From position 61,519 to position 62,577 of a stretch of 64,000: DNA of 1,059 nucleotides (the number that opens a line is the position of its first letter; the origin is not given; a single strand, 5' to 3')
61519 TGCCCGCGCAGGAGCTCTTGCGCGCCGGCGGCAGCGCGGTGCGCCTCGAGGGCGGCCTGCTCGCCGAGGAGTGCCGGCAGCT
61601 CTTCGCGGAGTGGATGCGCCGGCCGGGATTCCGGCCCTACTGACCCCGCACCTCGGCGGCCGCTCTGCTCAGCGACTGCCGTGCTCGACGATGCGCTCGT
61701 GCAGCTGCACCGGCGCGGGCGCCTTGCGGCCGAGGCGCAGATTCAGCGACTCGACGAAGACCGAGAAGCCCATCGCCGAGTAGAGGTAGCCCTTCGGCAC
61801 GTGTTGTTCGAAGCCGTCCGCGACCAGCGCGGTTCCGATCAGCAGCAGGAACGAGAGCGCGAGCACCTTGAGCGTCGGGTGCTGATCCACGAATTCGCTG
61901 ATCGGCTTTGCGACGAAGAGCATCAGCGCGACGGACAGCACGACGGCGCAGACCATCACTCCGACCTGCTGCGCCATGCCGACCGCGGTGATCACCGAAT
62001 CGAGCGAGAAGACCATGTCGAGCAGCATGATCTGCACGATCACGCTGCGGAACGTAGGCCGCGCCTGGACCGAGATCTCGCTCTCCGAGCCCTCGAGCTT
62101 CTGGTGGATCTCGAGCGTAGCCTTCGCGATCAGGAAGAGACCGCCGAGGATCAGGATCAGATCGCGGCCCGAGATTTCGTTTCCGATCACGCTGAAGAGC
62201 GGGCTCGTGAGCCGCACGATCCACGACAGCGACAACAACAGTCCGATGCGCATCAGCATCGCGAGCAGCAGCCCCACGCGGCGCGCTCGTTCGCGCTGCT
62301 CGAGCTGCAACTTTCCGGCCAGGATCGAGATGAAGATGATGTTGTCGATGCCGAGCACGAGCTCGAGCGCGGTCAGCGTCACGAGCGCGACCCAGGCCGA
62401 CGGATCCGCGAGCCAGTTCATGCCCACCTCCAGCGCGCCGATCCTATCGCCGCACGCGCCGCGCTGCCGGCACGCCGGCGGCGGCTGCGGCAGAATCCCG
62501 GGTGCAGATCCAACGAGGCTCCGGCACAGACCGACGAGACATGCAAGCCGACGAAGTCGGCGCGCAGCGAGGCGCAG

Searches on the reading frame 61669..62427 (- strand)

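Call 96: search_protein_families(library=pfam, proteins=[window:61669-62427:-], max_evalue=0.001)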
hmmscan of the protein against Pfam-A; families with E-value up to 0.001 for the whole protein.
window:61669-62427:- (252 aa): 1 family
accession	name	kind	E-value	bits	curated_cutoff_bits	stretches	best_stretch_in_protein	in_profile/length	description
PF03741.22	TerC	-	3e-46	157.8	27.8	1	17-204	2-177/178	Integral membrane protein TerC family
